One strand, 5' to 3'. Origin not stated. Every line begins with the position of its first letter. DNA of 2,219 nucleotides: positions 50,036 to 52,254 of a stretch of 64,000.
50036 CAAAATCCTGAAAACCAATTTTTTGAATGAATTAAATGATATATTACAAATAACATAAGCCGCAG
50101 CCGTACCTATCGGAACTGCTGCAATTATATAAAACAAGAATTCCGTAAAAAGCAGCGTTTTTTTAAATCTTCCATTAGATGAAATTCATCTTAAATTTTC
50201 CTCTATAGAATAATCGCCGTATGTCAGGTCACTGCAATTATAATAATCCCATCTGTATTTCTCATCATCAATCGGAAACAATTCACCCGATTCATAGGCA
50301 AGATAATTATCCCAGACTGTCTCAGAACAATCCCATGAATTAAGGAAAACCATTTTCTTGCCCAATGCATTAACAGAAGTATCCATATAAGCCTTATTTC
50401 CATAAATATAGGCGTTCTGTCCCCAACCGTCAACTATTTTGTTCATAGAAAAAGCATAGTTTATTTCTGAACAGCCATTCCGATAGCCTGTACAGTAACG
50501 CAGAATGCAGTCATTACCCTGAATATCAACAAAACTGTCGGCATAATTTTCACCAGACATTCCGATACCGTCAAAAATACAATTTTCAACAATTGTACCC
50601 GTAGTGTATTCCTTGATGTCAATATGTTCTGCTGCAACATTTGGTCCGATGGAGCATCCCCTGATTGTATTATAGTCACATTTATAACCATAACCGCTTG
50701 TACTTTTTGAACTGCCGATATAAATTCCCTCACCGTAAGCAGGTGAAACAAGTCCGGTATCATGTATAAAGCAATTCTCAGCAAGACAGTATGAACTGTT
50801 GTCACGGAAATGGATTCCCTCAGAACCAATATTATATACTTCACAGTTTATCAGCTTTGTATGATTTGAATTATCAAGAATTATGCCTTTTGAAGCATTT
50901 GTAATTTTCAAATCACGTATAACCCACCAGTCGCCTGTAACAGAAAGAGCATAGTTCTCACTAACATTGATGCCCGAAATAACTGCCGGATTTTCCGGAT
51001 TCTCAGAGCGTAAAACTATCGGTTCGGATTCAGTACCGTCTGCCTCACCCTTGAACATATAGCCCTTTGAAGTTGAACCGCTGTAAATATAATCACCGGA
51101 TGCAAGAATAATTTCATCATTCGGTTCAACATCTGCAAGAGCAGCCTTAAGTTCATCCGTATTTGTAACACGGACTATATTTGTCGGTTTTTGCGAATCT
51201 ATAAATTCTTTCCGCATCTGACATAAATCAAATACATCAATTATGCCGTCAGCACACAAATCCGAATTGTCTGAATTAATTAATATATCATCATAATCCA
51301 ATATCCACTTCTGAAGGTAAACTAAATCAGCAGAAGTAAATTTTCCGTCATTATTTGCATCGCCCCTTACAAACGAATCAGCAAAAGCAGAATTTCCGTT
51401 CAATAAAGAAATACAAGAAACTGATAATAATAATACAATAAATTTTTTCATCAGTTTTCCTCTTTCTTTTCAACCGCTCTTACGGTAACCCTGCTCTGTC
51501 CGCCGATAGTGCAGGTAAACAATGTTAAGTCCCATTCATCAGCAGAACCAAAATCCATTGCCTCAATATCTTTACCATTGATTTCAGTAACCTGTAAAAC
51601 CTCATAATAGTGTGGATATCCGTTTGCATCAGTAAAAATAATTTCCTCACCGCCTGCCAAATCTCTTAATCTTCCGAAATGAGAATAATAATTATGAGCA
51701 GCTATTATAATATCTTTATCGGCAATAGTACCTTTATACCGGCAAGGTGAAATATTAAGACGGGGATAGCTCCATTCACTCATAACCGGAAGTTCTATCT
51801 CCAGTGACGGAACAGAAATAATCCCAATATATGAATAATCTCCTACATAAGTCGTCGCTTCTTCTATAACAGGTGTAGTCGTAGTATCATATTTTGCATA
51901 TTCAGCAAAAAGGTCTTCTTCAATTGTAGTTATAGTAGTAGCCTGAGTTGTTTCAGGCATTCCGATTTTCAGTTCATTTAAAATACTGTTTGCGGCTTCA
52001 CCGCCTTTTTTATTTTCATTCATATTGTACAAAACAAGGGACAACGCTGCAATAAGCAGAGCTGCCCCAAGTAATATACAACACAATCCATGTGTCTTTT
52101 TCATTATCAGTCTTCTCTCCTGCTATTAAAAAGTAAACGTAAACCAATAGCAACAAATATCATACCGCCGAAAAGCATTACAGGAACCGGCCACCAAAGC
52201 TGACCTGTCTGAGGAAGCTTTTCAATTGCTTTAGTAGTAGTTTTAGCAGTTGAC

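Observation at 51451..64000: FCT-type sortase-assembled pilus island in a cellulosome-bearing clostridial genome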

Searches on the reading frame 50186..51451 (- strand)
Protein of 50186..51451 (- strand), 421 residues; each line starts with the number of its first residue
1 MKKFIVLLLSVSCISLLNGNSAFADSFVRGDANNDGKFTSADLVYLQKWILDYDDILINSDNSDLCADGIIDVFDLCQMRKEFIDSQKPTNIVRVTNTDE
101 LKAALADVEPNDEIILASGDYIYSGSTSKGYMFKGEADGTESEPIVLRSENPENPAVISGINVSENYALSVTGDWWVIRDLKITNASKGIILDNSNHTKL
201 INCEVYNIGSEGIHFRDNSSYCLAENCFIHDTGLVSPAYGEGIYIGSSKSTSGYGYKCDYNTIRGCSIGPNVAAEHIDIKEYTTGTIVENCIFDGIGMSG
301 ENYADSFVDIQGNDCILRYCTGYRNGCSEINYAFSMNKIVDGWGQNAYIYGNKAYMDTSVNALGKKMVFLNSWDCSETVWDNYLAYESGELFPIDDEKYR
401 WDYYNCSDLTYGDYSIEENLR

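Call 3: search_protein_families(library=pfam, proteins=[window:50186-51451:-], max_evalue=0.01)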
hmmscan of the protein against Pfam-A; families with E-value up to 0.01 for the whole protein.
window:50186-51451:- (421 aa): 5 families
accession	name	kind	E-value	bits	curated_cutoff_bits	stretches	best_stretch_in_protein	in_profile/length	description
PF13229.12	Beta_helix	-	2.9e-09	37.2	25.9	1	169-326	3-138/158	Right handed beta helix region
PF00404.24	Dockerin_1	-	0.00024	21.6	22.9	1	30-82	2-55/57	Dockerin type I domain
PF14592.12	Chondroitinas_B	-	0.00024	20.7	24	1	95-190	1-86/426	Chondroitinase B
PF05048.19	NosD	-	0.00086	19.2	23.6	1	164-229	103-170/212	Periplasmic copper-binding protein (NosD)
PF13996.11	YobH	-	0.0024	18.4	27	1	240-268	21-49/70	YobH-like protein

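Call 5: search_protein_families(library=ncbifam, proteins=[window:50186-51451:-], max_evalue=0.01)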
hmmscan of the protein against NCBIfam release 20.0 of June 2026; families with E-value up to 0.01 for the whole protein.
window:50186-51451:- (421 aa): 2 families
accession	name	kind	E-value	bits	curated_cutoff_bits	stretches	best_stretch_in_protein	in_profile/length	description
NF049990.1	CellobisidaseCelK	equivalog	9.4e-06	24.1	1700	1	24-84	824-883/889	cellulose 1,4-beta-cellobiosidase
TIGR03804.1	para_beta_helix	repeat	0.0098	15.6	19.45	1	189-227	1-37/44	parallel beta-helix repeat protein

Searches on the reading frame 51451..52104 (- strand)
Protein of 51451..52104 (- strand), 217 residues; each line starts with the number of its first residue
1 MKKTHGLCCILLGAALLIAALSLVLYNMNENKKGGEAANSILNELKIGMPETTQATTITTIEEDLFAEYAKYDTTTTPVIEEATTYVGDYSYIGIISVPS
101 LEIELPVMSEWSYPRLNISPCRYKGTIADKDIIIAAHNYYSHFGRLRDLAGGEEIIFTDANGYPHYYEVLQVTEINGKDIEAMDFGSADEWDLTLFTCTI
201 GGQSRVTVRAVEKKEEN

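Call 3: search_protein_families(library=pfam, proteins=[window:51451-52104:-], max_evalue=0.01)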
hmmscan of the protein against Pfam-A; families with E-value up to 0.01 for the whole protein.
window:51451-52104:- (217 aa): 1 family
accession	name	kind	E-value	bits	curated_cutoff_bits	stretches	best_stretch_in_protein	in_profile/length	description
PF04203.18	Sortase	-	9.6e-14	51.6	26.6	1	96-211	1-123/125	Sortase domain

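Call 5: search_protein_families(library=ncbifam, proteins=[window:51451-52104:-], max_evalue=0.01)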
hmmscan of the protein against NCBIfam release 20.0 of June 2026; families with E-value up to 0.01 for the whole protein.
window:51451-52104:- (217 aa): 4 families
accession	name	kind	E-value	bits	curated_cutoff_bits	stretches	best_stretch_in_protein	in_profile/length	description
TIGR01076.1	sortase_fam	subfamily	3.7e-08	33.2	39.35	1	94-199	1-112/136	sortase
NF033745.1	class_C_sortase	subfamily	5.3e-07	29.6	160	1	76-199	78-205/220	class C sortase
TIGR03784.1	marine_sortase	equivalog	7.3e-05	22.5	158.25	1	96-198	54-156/174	class GN sortase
NF005089.0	PRK06522.1-4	subfamily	0.0084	15.5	223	0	134-188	75-129/326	2-dehydropantoate 2-reductase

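Call 8: search_solved_structures(query=window:51451-52104:-, max_evalue=1, show_alignments=2)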
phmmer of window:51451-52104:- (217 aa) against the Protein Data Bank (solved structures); distinct sequences matched with E-value up to 1: 7.
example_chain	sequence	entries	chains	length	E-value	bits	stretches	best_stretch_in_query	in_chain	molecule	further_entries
2kw8_A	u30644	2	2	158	0.00041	23.2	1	81-199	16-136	LPXTG-site transpeptidase family protein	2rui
2mlm_A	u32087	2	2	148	0.003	20.4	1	93-199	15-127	Sortase family protein | Sortase A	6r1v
4tqx_A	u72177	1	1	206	0.0032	20.3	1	69-212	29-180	Sortase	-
1t2p_A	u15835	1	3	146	0.029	17.2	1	93-199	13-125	sortase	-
1ija_A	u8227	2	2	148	0.029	17.2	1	93-199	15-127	Sortase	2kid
24rr_A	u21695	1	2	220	0.065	16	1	91-199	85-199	Ebp pilus assembly class C sortase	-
9y6o_A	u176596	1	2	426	0.38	13.6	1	50-133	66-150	Minor fimbrium subunit Mfa1 C-terminal domain-containing protein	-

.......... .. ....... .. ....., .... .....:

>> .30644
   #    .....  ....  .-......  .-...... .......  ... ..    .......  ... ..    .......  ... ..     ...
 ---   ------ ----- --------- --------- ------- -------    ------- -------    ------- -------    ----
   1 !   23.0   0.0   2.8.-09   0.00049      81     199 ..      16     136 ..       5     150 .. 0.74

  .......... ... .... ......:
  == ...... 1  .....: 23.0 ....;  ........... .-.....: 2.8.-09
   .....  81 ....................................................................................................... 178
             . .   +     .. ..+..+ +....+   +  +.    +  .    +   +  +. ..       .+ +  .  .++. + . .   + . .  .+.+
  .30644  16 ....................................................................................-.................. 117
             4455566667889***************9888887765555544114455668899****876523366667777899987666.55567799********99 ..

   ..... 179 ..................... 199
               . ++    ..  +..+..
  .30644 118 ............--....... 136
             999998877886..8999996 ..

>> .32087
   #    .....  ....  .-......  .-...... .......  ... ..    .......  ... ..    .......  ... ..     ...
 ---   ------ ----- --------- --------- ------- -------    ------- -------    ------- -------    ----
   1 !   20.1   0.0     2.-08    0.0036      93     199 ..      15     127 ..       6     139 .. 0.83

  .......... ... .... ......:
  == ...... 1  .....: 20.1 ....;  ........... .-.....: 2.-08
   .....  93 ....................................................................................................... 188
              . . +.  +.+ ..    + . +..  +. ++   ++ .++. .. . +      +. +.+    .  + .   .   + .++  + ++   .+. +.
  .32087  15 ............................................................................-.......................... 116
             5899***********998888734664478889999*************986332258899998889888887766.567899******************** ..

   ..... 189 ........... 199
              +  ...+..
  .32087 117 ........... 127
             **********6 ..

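Call 35: search_solved_structures(query=A2, max_evalue=0.01, show_alignments=1)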
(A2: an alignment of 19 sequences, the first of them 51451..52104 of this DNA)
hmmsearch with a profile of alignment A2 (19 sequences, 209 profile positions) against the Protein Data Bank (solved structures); distinct sequences matched with E-value up to 0.01: 56.
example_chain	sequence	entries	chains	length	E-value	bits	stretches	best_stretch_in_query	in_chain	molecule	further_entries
24rr_A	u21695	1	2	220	2.8e-17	65.9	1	30-206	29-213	Ebp pilus assembly class C sortase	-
2kw8_A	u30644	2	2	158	6.5e-15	58.2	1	66-195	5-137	LPXTG-site transpeptidase family protein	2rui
4d7w_A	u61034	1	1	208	1.4e-13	53.8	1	47-207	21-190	SORTASE FAMILY PROTEIN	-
7d6p_A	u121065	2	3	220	8.1e-13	51.3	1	37-208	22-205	Sortase family protein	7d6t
6ixz_A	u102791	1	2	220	9.3e-13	51.1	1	38-208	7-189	Sortase family protein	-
8gr6_A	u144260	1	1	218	6.5e-12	48.4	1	36-207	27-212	Sortase-like protein, putative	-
4d70_A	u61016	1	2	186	6.7e-12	48.3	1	58-206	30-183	SORTASE FAMILY PROTEIN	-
7cg9_A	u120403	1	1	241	1.4e-11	47.2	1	30-194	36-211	Class C sortase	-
3o0p_A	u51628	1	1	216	3.6e-11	46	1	36-206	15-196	Sortase family protein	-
4tqx_A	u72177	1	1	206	6.9e-11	45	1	57-202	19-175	Sortase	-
7f87_A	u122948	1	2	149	1.4e-10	44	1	89-195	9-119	Class A sortase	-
7cfj_A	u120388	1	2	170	1.8e-10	43.7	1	89-195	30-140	Class A sortase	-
2w1j_A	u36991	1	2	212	3.1e-10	42.9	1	60-206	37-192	PUTATIVE SORTASE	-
8guu_A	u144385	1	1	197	5.4e-10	42.1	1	60-207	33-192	Sortase-like protein, putative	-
3re9_A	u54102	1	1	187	8.8e-10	41.4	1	57-206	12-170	Sortase-like protein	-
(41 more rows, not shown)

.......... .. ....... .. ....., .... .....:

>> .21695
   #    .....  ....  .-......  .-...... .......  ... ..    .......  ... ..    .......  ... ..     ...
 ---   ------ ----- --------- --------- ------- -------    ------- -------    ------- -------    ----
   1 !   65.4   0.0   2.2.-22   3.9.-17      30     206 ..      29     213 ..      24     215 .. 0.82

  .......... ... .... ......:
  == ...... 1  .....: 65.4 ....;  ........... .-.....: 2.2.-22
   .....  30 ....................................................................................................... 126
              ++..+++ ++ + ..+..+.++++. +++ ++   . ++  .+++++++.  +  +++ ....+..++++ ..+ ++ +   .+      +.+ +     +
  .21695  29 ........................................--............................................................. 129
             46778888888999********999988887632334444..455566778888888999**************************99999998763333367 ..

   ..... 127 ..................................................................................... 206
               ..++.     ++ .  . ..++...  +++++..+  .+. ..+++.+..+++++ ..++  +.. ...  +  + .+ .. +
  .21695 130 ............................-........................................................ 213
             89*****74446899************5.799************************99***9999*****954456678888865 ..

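Call 36: search_protein_families(library=ncbifam, alignment_id=A2, max_evalue=0.01)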
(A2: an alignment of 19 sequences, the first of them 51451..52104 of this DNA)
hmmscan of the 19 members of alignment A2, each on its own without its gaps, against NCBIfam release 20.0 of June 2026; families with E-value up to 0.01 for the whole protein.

A. member 1, window:51451-52104:- (217 aa): 4 families
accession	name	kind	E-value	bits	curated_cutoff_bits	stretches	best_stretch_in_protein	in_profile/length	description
TIGR01076.1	sortase_fam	subfamily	3.7e-08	33.2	39.35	1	94-199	1-112/136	sortase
NF033745.1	class_C_sortase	subfamily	5.3e-07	29.6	160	1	76-199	78-205/220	class C sortase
TIGR03784.1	marine_sortase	equivalog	7.3e-05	22.5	158.25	1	96-198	54-156/174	class GN sortase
NF005089.0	PRK06522.1-4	subfamily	0.0084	15.5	223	0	134-188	75-129/326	2-dehydropantoate 2-reductase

B. families by the number of members that match (of 19 scanned): 8 families
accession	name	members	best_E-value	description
TIGR01076.1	sortase_fam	19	4.9e-15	sortase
NF033745.1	class_C_sortase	19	5.9e-14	class C sortase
TIGR03784.1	marine_sortase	19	7.2e-10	class GN sortase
NF058671.1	sortase_SrtD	18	4.9e-11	class D sortase, LPxTATN-specific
NF033746.1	class_D_sortase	17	4.3e-08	class D sortase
NF033747.1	class_E_sortase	16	5.4e-12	class E sortase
NF033748.1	class_F_sortase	2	0.00029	class F sortase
NF005089.0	PRK06522.1-4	1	0.0084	2-dehydropantoate 2-reductase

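Call 55: find_homologous_proteins(query=window:51451-52104:-, max_evalue=0.00001)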
Query window:51451-52104:- (217 aa): 2772 proteins with E <= 0.00001 among 3399 candidates; the best 120 are listed.
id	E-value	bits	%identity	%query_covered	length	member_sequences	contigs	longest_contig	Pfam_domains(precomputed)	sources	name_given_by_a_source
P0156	2.5e-140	483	100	100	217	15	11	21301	PF04203.19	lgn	-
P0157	5.7e-123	426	87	100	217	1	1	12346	PF04203.19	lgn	-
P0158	6.6e-123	426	87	98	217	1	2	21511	PF04203.19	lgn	-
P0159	2.1e-106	372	75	98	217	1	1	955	PF04203.19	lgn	-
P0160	3.3e-106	372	77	99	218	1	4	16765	PF04203.19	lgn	-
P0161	3.3e-106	372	77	99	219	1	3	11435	PF04203.19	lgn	-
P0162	4.2e-106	371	77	99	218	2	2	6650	PF04203.19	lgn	-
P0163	5.9e-106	371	75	99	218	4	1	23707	PF04203.19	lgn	-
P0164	2.5e-105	369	76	98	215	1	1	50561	PF04203.19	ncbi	-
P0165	9.1e-105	367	76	98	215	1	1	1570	PF04203.19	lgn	-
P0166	2.4e-104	365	76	99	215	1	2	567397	PF04203.19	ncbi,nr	ncbi:MAG: sortase [Ruminococcus flavefaciens]|nr:sortase [Ruminococcus flavefaciens] MCM1229370.1 so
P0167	4.1e-104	365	75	98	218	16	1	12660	PF04203.19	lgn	-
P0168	2.0e-103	362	74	100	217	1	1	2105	PF04203.19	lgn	-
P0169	7.9e-103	361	73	99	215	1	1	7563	PF04203.19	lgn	-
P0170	7.2e-101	354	74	99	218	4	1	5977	PF04203.19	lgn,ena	-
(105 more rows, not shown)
